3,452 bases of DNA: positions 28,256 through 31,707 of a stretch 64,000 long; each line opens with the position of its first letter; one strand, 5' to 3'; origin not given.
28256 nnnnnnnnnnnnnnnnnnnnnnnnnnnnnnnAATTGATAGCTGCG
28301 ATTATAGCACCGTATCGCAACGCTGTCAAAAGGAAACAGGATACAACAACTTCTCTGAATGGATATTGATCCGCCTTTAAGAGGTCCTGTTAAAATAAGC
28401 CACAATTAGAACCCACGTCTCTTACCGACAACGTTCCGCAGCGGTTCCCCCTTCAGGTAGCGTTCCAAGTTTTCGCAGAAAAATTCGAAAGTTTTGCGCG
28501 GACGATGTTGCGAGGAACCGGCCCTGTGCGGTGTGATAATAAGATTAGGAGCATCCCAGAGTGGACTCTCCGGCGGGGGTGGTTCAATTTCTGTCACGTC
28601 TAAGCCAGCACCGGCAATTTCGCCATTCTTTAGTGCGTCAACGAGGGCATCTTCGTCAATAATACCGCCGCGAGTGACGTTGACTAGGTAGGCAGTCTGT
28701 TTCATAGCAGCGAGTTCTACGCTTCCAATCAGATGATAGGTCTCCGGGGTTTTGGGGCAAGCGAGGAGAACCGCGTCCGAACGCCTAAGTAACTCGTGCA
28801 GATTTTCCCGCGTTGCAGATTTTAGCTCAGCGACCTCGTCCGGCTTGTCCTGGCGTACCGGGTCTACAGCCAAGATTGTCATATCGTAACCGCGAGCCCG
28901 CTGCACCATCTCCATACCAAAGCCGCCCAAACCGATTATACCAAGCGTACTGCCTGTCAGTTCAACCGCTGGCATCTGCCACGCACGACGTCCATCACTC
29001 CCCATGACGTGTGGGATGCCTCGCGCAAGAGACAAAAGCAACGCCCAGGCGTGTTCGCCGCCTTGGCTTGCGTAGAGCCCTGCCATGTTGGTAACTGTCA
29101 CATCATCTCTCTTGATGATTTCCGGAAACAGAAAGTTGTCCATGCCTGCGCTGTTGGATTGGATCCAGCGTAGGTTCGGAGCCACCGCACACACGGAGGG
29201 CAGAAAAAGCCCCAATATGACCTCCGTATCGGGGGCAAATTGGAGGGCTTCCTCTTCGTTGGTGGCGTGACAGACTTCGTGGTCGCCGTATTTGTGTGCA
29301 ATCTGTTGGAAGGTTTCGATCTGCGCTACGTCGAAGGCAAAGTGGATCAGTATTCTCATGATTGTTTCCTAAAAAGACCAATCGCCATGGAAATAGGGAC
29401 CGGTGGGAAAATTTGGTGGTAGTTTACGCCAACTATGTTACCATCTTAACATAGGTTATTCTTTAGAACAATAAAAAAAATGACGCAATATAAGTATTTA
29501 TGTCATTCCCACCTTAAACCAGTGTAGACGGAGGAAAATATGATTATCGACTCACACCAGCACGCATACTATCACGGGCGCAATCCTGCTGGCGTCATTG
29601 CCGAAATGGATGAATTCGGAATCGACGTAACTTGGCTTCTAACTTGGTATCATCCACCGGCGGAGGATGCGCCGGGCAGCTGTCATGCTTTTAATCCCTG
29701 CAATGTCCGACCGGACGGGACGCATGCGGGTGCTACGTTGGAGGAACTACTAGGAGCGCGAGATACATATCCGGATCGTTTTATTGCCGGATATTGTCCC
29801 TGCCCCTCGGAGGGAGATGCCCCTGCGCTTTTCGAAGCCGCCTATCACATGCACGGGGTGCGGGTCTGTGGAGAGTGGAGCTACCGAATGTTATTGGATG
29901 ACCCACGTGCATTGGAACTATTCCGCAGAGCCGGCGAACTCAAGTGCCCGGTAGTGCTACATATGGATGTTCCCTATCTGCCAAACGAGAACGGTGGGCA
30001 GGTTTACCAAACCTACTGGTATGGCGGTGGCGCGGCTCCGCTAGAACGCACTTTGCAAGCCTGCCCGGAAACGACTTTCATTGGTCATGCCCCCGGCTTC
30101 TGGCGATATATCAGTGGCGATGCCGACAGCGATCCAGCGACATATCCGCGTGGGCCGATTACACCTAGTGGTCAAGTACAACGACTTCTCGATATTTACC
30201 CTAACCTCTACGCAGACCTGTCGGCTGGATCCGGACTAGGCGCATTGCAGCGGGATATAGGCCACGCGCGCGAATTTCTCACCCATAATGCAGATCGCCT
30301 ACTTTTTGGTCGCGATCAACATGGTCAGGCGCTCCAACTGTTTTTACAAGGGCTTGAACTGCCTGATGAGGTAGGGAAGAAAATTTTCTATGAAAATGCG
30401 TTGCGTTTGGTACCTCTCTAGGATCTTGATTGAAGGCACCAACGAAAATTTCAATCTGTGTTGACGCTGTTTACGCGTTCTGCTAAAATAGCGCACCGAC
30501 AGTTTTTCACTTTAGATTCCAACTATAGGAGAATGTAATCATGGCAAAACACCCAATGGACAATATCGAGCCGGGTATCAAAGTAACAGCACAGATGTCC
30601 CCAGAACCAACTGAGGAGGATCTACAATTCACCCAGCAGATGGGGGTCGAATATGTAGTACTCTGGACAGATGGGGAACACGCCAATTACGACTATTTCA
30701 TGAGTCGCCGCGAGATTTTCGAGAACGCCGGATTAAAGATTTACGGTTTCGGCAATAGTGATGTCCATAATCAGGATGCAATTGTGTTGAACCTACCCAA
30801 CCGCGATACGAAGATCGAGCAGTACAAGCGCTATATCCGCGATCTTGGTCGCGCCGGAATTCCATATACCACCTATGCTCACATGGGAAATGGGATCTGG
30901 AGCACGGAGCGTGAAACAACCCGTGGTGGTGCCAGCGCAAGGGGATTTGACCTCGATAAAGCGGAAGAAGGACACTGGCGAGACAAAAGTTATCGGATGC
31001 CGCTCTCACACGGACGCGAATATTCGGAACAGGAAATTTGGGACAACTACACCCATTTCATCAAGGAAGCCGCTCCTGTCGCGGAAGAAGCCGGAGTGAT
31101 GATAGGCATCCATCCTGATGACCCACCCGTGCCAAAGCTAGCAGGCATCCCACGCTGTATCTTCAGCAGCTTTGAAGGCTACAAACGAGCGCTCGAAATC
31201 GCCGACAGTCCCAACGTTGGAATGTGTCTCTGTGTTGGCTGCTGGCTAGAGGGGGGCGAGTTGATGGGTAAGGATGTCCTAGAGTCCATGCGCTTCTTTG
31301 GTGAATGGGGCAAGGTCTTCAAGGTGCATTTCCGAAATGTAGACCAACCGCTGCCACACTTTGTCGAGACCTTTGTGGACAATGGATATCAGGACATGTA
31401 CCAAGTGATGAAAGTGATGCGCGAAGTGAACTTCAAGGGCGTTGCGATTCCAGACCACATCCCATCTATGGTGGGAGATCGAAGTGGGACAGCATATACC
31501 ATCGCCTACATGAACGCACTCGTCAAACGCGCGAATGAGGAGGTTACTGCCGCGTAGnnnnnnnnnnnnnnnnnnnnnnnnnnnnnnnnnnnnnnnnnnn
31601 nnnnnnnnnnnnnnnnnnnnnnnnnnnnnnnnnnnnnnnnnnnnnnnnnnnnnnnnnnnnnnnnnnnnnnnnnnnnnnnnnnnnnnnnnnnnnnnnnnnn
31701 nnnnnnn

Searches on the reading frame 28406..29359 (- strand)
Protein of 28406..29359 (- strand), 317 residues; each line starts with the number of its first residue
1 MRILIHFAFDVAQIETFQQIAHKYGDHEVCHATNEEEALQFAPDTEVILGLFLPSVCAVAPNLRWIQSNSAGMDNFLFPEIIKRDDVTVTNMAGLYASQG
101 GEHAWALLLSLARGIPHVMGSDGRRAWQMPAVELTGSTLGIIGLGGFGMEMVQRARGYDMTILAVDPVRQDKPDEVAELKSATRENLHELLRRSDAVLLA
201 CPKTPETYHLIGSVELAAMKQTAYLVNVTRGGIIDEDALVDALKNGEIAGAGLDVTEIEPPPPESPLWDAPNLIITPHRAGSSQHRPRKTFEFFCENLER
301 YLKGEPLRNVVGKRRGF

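Call 65: search_protein_families(library=pfam, proteins=[window:28406-29359:-], max_evalue=0.00001)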
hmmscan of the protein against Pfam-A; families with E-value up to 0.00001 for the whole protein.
window:28406-29359:- (317 aa): 2 families
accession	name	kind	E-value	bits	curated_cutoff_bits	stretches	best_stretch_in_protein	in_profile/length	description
PF02826.25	2-Hacid_dh_C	-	2.1e-54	184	25.1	1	106-280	2-178/178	D-isomer specific 2-hydroxyacid dehydrogenase, NAD binding domain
PF00389.36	2-Hacid_dh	-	2.3e-08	34.2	24.6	1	14-311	12-133/134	D-isomer specific 2-hydroxyacid dehydrogenase, catalytic domain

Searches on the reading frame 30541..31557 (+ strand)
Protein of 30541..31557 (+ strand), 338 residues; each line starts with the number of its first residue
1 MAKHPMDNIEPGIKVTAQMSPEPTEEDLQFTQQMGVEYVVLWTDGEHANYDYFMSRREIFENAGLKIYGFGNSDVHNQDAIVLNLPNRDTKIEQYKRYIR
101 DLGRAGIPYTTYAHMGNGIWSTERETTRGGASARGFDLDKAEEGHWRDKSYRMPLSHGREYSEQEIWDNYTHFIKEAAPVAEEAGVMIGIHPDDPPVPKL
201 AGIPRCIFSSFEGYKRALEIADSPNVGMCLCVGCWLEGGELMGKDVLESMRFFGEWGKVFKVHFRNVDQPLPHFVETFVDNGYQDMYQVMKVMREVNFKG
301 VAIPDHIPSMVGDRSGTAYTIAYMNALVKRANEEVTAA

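Call 65: search_protein_families(library=pfam, proteins=[window:30541-31557:+], max_evalue=0.00001)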
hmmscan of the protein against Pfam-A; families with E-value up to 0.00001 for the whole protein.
window:30541-31557:+ (338 aa): 2 families
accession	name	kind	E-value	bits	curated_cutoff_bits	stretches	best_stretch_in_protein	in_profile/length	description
PF03786.19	UxuA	-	5.3e-45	154.2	23.7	2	131-320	147-332/352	D-mannonate dehydratase (UxuA)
PF01261.30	AP_endonuc_2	-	6.7e-12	46.1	31.1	1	83-305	21-228/249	Xylose isomerase-like TIM barrel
